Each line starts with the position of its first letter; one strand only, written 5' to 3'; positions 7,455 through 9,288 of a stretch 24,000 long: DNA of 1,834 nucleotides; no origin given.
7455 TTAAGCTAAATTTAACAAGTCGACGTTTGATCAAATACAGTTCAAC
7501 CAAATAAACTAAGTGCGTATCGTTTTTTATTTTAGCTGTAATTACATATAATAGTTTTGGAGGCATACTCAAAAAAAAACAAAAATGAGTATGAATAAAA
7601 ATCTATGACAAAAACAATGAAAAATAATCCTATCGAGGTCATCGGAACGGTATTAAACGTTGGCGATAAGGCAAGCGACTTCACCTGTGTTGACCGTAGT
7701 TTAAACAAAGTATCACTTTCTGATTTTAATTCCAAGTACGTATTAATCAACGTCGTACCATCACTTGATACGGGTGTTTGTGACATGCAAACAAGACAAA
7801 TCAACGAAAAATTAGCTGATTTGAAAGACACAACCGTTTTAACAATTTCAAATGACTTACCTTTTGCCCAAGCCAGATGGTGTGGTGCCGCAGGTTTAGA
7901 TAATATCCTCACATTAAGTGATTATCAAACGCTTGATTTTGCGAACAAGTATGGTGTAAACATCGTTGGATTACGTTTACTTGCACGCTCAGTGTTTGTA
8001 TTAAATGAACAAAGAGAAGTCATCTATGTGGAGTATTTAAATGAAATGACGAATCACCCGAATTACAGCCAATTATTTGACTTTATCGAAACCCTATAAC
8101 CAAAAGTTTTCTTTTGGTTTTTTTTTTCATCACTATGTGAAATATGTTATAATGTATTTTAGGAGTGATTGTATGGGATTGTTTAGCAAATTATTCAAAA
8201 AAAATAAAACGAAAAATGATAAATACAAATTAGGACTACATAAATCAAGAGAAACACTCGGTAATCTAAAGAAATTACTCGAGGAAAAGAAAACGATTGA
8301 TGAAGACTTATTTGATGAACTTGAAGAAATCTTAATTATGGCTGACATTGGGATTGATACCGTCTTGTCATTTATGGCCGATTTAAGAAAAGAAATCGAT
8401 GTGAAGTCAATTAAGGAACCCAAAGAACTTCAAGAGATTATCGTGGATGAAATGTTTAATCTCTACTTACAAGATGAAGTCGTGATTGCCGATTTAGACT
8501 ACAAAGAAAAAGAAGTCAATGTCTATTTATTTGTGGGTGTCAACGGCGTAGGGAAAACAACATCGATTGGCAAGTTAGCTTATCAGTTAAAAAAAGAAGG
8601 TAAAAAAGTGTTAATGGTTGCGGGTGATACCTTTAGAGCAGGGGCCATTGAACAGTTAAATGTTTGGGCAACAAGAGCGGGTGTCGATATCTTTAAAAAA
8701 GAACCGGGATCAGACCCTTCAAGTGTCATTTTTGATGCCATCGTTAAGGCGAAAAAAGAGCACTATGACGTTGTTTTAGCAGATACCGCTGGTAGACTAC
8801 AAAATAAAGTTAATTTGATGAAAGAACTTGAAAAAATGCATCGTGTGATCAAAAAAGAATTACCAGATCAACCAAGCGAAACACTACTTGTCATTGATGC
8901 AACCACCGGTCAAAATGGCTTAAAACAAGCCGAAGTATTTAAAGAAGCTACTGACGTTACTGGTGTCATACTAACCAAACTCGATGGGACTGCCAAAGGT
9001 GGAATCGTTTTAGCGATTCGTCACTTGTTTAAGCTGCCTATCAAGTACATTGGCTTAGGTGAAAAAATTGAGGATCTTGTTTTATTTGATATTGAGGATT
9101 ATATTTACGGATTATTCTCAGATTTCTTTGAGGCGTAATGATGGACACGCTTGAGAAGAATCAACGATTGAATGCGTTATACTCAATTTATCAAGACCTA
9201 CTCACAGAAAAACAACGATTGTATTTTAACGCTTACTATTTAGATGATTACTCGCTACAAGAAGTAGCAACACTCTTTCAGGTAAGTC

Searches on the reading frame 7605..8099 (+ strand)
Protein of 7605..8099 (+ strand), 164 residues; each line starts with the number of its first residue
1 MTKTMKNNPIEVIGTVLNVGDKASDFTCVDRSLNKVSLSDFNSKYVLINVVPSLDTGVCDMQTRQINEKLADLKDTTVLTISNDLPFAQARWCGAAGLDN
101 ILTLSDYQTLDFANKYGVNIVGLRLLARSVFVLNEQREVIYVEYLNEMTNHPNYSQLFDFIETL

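Call 9: search_protein_families(library=pfam, proteins=[window:7605-8099:+])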
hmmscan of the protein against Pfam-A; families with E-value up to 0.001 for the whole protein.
window:7605-8099:+ (164 aa): 2 families
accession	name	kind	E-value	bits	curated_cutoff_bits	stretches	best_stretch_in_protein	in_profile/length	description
PF08534.16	Redoxin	-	1.1e-23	84.1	26.6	1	19-155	2-145/148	Redoxin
PF00578.27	AhpC-TSA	-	1e-17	64.7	26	1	19-141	1-123/124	AhpC/TSA family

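Call 16: find_homologous_proteins(query=window:7605-8096:+, max_evalue=1e-30)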
Query window:7605-8096:+ (164 aa): 7218 proteins with E <= 1e-30 among 8000 candidates; the best 120 are listed.
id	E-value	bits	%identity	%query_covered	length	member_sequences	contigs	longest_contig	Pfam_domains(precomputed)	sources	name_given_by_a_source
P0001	3.5e-102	357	99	100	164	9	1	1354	PF08534.17,PF00578.28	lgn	-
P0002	2.1e-88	312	86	100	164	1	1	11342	PF08534.17,PF00578.28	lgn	-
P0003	3.3e-88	311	86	100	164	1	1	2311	PF08534.17,PF00578.28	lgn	-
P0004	5.9e-88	310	85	100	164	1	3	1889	PF08534.17,PF00578.28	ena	-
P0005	9.6e-88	310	85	100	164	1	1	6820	PF08534.17,PF00578.28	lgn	-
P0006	7.2e-79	281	76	100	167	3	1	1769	PF08534.17,PF00578.28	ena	-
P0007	3.4e-65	236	69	97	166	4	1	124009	PF08534.17,PF00578.28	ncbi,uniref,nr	ncbi:thiol peroxidase [Acholeplasma vituli]|uniref:Thiol peroxidase n=1 Tax=Paracholeplasma vituli T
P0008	1.9e-64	234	65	99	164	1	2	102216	PF08534.17,PF00578.28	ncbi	-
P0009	6.3e-64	232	68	98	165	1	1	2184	PF08534.17,PF00578.28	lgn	-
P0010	9.1e-64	232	67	98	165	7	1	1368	PF08534.17,PF00578.28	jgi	jgi:thiol peroxidase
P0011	3.2e-63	230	65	99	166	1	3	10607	PF08534.17,PF00578.28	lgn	-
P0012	3.5e-63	230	66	98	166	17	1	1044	PF08534.17,PF00578.28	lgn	-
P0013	5.6e-63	229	68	98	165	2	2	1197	PF08534.17,PF00578.28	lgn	-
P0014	7.3e-63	229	62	99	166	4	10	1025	PF08534.17,PF00578.28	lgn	-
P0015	2.1e-62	227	62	100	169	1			PF08534.17,PF00578.28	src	-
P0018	3.8e-62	227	63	99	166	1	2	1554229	PF08534.17,PF00578.28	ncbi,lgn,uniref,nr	ncbi:similar to peroxiredoxin [Alteracholeplasma palmae J233]|uniref:Similar to peroxiredoxin n=1 Ta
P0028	2.4e-61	224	67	99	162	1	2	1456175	PF08534.17,PF00578.28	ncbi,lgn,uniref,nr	ncbi:thiol peroxidase [Acholeplasma hippikon]|uniref:Thiol peroxidase n=1 Tax=Acholeplasma hippikon 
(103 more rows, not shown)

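Call 18: find_encoding_contigs(protein=P0002, flank=3000, max_places=3)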
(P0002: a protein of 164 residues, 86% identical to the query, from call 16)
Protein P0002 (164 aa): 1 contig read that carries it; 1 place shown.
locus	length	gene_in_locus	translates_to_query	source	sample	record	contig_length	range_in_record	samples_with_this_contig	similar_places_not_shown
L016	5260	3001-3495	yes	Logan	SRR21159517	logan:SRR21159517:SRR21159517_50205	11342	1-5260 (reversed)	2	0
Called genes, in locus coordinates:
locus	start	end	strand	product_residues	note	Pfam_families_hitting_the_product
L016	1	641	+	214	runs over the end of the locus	PF01351:RNase_HII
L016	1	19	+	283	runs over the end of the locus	PF03193:RsgA_GTPase (weak), PF01926:MMR_HSR1, PF02421:FeoB_N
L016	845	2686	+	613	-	PF01751:Toprim, PF01131:Topoisom_bac, PF01396:Zn_ribbon_Top1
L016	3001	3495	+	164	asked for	PF00578:AhpC-TSA, PF08534:Redoxin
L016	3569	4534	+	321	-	PF02881:SRP54_N, PF00448:SRP54, PF13614:AAA_31 (weak)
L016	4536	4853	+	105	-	PF04297:UPF0122, PF04545:Sigma70_r4 (weak)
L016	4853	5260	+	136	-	?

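Call 19: find_encoding_contigs(protein=P0005, flank=3000, max_places=3)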
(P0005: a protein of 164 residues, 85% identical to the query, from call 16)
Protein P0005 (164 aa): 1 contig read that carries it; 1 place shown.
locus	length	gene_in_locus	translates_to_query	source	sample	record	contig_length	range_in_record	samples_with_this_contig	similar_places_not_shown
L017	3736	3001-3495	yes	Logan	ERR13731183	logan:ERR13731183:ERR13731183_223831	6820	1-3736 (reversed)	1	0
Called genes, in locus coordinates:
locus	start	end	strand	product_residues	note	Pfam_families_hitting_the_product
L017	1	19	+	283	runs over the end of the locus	PF03193:RsgA_GTPase (weak), PF01926:MMR_HSR1, PF02421:FeoB_N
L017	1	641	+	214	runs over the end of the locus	PF01351:RNase_HII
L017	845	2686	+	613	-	PF01751:Toprim, PF01131:Topoisom_bac, PF01396:Zn_ribbon_Top1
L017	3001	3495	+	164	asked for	PF00578:AhpC-TSA, PF08534:Redoxin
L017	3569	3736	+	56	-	?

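Call 20: find_encoding_contigs(protein=P0003, flank=3000, max_places=3)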
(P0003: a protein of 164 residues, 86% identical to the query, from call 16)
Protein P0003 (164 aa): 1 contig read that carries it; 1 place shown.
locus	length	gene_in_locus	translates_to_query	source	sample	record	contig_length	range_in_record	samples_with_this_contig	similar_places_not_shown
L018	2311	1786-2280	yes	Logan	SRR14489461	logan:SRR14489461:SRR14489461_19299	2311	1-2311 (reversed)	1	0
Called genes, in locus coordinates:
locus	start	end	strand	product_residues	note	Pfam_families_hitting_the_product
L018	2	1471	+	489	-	?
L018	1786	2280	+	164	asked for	PF00578:AhpC-TSA, PF08534:Redoxin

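Call 21: find_encoding_contigs(protein=P0006, flank=3000, max_places=3)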
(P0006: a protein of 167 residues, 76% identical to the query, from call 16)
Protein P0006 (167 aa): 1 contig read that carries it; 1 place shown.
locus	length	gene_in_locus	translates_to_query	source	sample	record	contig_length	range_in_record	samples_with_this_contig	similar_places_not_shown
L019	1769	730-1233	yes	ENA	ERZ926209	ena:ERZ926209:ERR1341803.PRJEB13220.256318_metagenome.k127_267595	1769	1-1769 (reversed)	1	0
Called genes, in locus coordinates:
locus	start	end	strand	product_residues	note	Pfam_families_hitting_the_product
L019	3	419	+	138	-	?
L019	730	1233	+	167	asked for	PF08534:Redoxin, PF00578:AhpC-TSA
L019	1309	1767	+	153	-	?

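Call 23: find_encoding_contigs(protein=P0007, flank=4000, max_places=2)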
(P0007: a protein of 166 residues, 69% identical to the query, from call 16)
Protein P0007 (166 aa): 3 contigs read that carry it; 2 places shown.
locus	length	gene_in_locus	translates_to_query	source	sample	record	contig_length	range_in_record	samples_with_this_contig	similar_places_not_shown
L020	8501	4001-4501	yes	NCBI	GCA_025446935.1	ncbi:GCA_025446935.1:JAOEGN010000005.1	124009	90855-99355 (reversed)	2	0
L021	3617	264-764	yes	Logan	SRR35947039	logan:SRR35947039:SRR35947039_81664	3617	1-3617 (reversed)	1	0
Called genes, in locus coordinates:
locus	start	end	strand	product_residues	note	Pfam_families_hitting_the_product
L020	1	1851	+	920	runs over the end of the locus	PF13646:HEAT_2 (faint), PF13506:Glyco_transf_21 (faint), PF00535:Glycos_transf_2, PF10111:Glyco_tranf_2_2 (faint), PF13641:Glyco_tranf_2_3, PF13632:Glyco_trans_2_3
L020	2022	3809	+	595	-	PF01751:Toprim, PF01131:Topoisom_bac, PF01396:Zn_ribbon_Top1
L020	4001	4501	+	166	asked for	PF00578:AhpC-TSA, PF08534:Redoxin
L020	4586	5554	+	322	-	PF02881:SRP54_N, PF00448:SRP54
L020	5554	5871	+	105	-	PF04297:UPF0122, PF04545:Sigma70_r4 (weak), PF08281:Sigma70_r4_2 (weak)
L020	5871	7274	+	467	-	PF02881:SRP54_N, PF00448:SRP54, PF02978:SRP_SPB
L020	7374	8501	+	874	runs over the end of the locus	PF02739:5_3_exonuc_N, PF01367:5_3_exonuc, PF22619:DNA_polI_exo1, PF00476:DNA_pol_A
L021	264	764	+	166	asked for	PF00578:AhpC-TSA, PF08534:Redoxin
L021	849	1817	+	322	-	PF02881:SRP54_N, PF00448:SRP54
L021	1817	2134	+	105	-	PF04297:UPF0122, PF04545:Sigma70_r4 (weak), PF08281:Sigma70_r4_2 (weak)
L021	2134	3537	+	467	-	PF02881:SRP54_N, PF00448:SRP54, PF02978:SRP_SPB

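Call 24: find_encoding_contigs(protein=P0018, flank=4000, max_places=2)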
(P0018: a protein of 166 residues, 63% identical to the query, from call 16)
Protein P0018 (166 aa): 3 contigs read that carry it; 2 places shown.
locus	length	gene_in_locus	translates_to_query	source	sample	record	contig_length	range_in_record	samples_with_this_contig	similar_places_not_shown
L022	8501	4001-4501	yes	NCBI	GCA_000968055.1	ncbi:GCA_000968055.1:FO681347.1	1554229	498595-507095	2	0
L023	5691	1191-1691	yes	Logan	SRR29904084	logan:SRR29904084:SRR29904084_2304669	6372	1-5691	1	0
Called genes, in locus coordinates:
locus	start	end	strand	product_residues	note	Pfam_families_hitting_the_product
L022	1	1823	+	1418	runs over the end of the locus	-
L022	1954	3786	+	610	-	PF01751:Toprim, PF01131:Topoisom_bac, PF01396:Zn_ribbon_Top1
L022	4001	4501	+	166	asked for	PF00578:AhpC-TSA, PF08534:Redoxin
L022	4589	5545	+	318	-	PF02881:SRP54_N, PF00448:SRP54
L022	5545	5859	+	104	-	PF04297:UPF0122, PF04545:Sigma70_r4 (weak), PF08281:Sigma70_r4_2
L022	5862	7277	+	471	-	PF02881:SRP54_N, PF06414:Zeta_toxin (faint), PF00448:SRP54, PF02978:SRP_SPB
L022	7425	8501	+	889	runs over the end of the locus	PF02739:5_3_exonuc_N, PF01367:5_3_exonuc, PF22619:DNA_polI_exo1, PF00476:DNA_pol_A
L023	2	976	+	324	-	?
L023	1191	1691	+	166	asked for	PF00578:AhpC-TSA, PF08534:Redoxin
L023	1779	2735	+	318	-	PF02881:SRP54_N, PF00448:SRP54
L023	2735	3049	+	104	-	PF04297:UPF0122, PF04545:Sigma70_r4 (weak), PF08281:Sigma70_r4_2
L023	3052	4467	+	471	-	PF02881:SRP54_N, PF06414:Zeta_toxin (faint), PF00448:SRP54, PF02978:SRP_SPB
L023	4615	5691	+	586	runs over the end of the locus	?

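Call 25: find_encoding_contigs(protein=P0028, flank=4000, max_places=2)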
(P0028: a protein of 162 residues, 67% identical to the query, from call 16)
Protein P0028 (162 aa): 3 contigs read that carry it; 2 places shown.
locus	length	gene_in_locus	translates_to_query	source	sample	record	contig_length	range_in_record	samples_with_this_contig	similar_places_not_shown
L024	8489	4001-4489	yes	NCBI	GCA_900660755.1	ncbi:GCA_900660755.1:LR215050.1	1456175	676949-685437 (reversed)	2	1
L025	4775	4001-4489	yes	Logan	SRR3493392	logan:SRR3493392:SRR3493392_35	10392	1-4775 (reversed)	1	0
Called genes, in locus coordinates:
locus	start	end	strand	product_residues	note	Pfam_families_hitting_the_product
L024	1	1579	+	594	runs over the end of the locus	PF01751:Toprim, PF01131:Topoisom_bac, PF01396:Zn_ribbon_Top1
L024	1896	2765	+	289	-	PF01136:Peptidase_U32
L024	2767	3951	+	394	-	PF01136:Peptidase_U32, PF16325:Peptidase_U32_C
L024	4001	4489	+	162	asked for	PF00578:AhpC-TSA, PF08534:Redoxin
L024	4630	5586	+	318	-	PF02881:SRP54_N, PF13604:AAA_30 (weak), PF00448:SRP54, PF13614:AAA_31 (faint)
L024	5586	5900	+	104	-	PF04297:UPF0122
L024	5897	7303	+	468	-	PF02881:SRP54_N, PF00448:SRP54, PF02978:SRP_SPB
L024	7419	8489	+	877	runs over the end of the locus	PF02739:5_3_exonuc_N, PF01367:5_3_exonuc, PF22619:DNA_polI_exo1, PF00476:DNA_pol_A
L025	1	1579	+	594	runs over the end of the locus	PF01751:Toprim, PF01131:Topoisom_bac, PF01396:Zn_ribbon_Top1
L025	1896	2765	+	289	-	PF01136:Peptidase_U32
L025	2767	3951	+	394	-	PF01136:Peptidase_U32, PF16325:Peptidase_U32_C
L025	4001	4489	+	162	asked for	PF00578:AhpC-TSA, PF08534:Redoxin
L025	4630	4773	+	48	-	?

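Call 26: find_encoding_contigs(protein=P0008, flank=4000, max_places=2)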
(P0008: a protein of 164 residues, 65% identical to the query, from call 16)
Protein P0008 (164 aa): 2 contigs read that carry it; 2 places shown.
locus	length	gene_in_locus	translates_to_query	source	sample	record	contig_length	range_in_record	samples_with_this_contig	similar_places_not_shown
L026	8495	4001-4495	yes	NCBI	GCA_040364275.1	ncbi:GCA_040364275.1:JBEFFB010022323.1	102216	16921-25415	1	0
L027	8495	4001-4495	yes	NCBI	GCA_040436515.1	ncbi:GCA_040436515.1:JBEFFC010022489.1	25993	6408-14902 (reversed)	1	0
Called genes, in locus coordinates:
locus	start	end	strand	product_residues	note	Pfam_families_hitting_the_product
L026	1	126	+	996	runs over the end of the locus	PF01915:Glyco_hydro_3_C, PF14310:Fn3-like, PF00933:Glyco_hydro_3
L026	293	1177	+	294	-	-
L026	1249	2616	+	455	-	PF09479:Flg_new (weak)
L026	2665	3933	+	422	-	PF03313:SDH_alpha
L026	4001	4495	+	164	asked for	PF00578:AhpC-TSA, PF08534:Redoxin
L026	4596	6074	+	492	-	PF02446:Glyco_hydro_77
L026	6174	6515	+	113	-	-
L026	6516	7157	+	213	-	PF00903:Glyoxalase (weak)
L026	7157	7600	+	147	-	PF22381:Staph_reg_Sar_Rot, PF12802:MarR_2, PF01047:MarR, PF13463:HTH_27 (weak)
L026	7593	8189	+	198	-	PF02230:Abhydrolase_2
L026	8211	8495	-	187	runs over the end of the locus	PF18955:DUF5698, PF10035:DUF2179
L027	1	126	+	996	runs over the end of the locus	PF01915:Glyco_hydro_3_C, PF14310:Fn3-like, PF00933:Glyco_hydro_3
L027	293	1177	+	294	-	-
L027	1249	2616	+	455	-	PF09479:Flg_new (weak)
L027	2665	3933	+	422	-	PF03313:SDH_alpha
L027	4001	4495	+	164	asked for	PF00578:AhpC-TSA, PF08534:Redoxin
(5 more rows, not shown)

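Call 52: find_homologous_proteins(query=P0028, max_evalue=1e-40)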
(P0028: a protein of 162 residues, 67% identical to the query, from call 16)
Query P0028 (162 aa): 4507 proteins with E <= 1e-40 among 8000 candidates; the best 120 are listed.
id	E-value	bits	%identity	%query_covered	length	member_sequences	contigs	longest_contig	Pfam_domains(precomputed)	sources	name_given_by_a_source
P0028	9.2e-101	352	100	100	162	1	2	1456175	PF08534.17,PF00578.28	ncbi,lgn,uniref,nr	ncbi:thiol peroxidase [Acholeplasma hippikon]|uniref:Thiol peroxidase n=1 Tax=Acholeplasma hippikon 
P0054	1.2e-92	326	91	100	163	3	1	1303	PF08534.17,PF00578.28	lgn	-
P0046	2.0e-88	312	88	100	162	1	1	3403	PF08534.17,PF00578.28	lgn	-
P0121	1.4e-72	261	76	99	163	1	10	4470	PF08534.17,PF00578.28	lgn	-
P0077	2.6e-71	256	73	98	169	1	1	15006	PF08534.17,PF00578.28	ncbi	-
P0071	6.6e-71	255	74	100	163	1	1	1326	PF08534.17,PF00578.28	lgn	-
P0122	3.8e-70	253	71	99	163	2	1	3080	PF08534.17,PF00578.28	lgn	-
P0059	3.3e-69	250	71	100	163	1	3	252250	PF08534.17,PF00578.28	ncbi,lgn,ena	-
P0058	4.7e-69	249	71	100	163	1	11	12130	PF08534.17,PF00578.28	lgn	-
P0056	1.2e-68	248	70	100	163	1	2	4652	PF08534.17,PF00578.28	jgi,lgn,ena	-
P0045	1.8e-68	247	70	100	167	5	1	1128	PF08534.17,PF00578.28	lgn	-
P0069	6.7e-68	245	70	100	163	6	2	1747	PF08534.17,PF00578.28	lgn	-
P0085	3.1e-67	243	68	100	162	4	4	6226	PF08534.17,PF00578.28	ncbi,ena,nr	ncbi:MAG TPA: thiol peroxidase [Acholeplasma sp.]|nr:thiol peroxidase [Acholeplasma sp.]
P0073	5.1e-67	243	70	98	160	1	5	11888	PF08534.17,PF00578.28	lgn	-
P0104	5.3e-67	242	71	100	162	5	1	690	PF08534.17,PF00578.28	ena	-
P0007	2.5e-60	221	66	100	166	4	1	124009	PF08534.17,PF00578.28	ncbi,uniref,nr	ncbi:thiol peroxidase [Acholeplasma vituli]|uniref:Thiol peroxidase n=1 Tax=Paracholeplasma vituli T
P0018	9.3e-60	219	63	100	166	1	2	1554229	PF08534.17,PF00578.28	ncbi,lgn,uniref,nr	ncbi:similar to peroxiredoxin [Alteracholeplasma palmae J233]|uniref:Similar to peroxiredoxin n=1 Ta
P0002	1.7e-57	212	64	99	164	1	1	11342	PF08534.17,PF00578.28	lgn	-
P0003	1.7e-57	212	64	99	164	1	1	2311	PF08534.17,PF00578.28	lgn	-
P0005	2.4e-57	211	64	99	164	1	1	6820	PF08534.17,PF00578.28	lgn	-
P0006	1.4e-55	205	60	99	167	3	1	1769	PF08534.17,PF00578.28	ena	-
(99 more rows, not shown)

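Call 53: find_homologous_proteins(query=L024:2-1576:+, max_evalue=1e-60)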
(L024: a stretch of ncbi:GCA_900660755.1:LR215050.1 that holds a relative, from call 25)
Query L024:2-1576:+ (525 aa): 8000 proteins with E <= 1e-60 among 8000 candidates; the best 120 are listed.
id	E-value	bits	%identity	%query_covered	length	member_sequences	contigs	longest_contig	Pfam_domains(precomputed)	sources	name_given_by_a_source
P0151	0.0e+0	1156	100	100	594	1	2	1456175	PF01396.25,PF01131.26,PF01751.29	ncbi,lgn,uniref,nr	ncbi:type I DNA topoisomerase [Acholeplasma hippikon]|uniref:DNA topoisomerase 1 n=1 Tax=Acholeplasm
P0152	0.0e+0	1032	88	100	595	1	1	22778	PF01396.25,PF01131.26,PF01751.29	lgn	-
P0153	2.9e-250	849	74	99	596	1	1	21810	PF01396.25,PF01131.26,PF01751.29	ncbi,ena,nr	ncbi:MAG TPA: type I DNA topoisomerase [Acholeplasma sp.]|nr:type I DNA topoisomerase [Acholeplasma 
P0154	2.5e-249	846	73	99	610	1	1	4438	PF01396.25,PF01131.26,PF01751.29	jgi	-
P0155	9.2e-245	831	72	99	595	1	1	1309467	PF01396.25,PF01131.26,PF01751.29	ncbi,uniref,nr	ncbi:type I DNA topoisomerase [Acholeplasma equirhinis]|uniref:type I DNA topoisomerase n=1 Tax=Acho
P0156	8.9e-241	818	71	100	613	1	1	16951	PF01396.25,PF01131.26,PF01751.29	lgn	-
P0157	1.2e-240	817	70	100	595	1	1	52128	PF01396.25,PF01131.26,PF01751.29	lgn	-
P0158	1.3e-240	817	70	100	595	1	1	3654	PF01396.25,PF01131.26,PF01751.29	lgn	-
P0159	2.1e-240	817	69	99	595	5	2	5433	PF01396.25,PF01131.26,PF01751.29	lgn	-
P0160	3.9e-240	816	69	100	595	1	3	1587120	PF01396.25,PF01131.26,PF01751.29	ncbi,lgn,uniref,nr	ncbi:DNA topoisomerase 1 [Acholeplasma oculi]|uniref:DNA topoisomerase 1 n=1 Tax=Acholeplasma oculi 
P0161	4.3e-240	816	69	100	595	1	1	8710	PF01396.25,PF01131.26,PF01751.29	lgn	-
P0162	4.3e-240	816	69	99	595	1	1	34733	PF01396.25,PF01131.26,PF01751.29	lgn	-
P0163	6.3e-240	815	69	99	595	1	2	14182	PF01396.25,PF01131.26,PF01751.29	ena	-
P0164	2.7e-239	813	69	99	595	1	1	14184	PF01396.25,PF01131.26,PF01751.29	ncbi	-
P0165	2.2e-238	810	68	99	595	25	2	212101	PF01396.25,PF01131.26,PF01751.29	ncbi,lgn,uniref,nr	ncbi:type I DNA topoisomerase [Acholeplasma laidlawii]|uniref:type I DNA topoisomerase n=1 Tax=Achol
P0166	3.4e-238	809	69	99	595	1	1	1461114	PF01396.25,PF01131.26,PF01751.29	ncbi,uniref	ncbi:type I DNA topoisomerase [Acholeplasma laidlawii]|uniref:type I DNA topoisomerase n=1 Tax=Achol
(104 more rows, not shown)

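Call 54: find_encoding_contigs(protein=P0166, flank=5000, max_places=3)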
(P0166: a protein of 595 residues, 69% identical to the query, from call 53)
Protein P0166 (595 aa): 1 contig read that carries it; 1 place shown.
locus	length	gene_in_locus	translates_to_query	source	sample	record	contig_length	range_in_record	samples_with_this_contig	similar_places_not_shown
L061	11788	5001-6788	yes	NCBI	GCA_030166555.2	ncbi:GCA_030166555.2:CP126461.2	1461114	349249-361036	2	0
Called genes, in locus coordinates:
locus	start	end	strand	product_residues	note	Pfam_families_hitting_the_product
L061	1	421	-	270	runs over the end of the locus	PF00702:Hydrolase (weak), PF05116:S6PP (faint), PF08282:Hydrolase_3, PF12710:HAD (faint)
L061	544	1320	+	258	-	-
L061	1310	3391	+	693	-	PF17854:FtsK_alpha, PF01580:FtsK_SpoIIIE, PF01935:DUF87 (weak), PF09397:FtsK_gamma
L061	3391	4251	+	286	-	PF03193:RsgA_GTPase (faint), PF01926:MMR_HSR1, PF02421:FeoB_N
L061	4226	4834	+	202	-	PF01351:RNase_HII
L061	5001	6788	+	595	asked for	PF01751:Toprim, PF01131:Topoisom_bac, PF01396:Zn_ribbon_Top1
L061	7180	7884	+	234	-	PF00005:ABC_tran, PF13304:AAA_21 (weak)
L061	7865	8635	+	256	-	-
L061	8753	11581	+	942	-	PF00005:ABC_tran, PF02463:SMC_N, PF02687:FtsX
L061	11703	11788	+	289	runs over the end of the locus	PF01136:Peptidase_U32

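Call 55: find_encoding_contigs(protein=P0165, flank=5000, max_places=4)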
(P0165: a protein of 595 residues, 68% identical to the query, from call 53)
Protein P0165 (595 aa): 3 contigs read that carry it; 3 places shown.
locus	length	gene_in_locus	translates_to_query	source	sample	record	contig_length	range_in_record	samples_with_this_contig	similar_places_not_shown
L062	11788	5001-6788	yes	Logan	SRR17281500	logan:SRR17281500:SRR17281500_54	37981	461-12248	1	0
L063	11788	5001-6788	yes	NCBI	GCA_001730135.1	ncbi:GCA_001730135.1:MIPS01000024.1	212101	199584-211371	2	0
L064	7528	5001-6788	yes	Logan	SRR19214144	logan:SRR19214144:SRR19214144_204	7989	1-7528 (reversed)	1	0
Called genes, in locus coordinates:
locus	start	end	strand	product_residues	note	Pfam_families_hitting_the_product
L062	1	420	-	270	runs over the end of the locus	PF00702:Hydrolase (weak), PF05116:S6PP (faint), PF08282:Hydrolase_3, PF12710:HAD (faint)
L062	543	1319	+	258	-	-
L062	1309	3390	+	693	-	PF17854:FtsK_alpha, PF01580:FtsK_SpoIIIE, PF01935:DUF87 (weak), PF09397:FtsK_gamma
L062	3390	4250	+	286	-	PF03193:RsgA_GTPase (faint), PF01926:MMR_HSR1, PF02421:FeoB_N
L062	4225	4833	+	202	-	PF01351:RNase_HII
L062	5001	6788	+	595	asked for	PF01751:Toprim, PF01131:Topoisom_bac, PF01396:Zn_ribbon_Top1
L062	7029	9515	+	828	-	PF09479:Flg_new, PF18998:Flg_new_2 (faint), PF09479:Flg_new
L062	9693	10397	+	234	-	PF00005:ABC_tran, PF13304:AAA_21 (weak)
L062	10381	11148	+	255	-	-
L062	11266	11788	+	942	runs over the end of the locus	PF00005:ABC_tran, PF02463:SMC_N, PF02687:FtsX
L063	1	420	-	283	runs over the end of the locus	PF00702:Hydrolase (weak), PF05116:S6PP (faint), PF08282:Hydrolase_3, PF12710:HAD (faint)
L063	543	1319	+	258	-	-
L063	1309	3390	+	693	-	PF17854:FtsK_alpha, PF01580:FtsK_SpoIIIE, PF01935:DUF87 (weak), PF09397:FtsK_gamma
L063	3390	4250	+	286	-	PF03193:RsgA_GTPase (faint), PF01926:MMR_HSR1, PF02421:FeoB_N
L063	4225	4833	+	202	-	PF01351:RNase_HII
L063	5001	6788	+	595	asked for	PF01751:Toprim, PF01131:Topoisom_bac, PF01396:Zn_ribbon_Top1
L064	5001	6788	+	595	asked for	PF01751:Toprim, PF01131:Topoisom_bac, PF01396:Zn_ribbon_Top1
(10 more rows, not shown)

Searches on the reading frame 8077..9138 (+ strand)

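Call 9: search_protein_families(library=pfam, proteins=[window:8077-9138:+])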
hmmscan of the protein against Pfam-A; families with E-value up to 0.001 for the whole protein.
window:8077-9138:+ (353 aa): 6 families
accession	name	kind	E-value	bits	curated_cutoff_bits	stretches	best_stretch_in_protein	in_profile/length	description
PF00448.28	SRP54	-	4.2e-79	265.2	22.7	1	148-347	2-195/196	SRP54-type protein, GTPase domain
PF02881.24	SRP54_N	-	4.9e-14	52.7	22.4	1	62-126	6-75/75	SRP54-type protein, helical bundle domain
PF13614.12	AAA_31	-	1.8e-06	28.4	27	1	157-185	12-40/177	AAA domain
PF01656.29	CbiA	-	0.00015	22.2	25.4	1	157-306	9-87/125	CobQ/CobB/MinD/ParA nucleotide binding domain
PF02374.21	ArsA_ATPase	-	0.00057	19.6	24.3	0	149-184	3-38/305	Anion-transporting ATPase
PF03308.22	MeaB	-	0.00086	18.8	23.1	0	152-184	38-70/273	Methylmalonyl Co-A mutase-associated GTPase MeaB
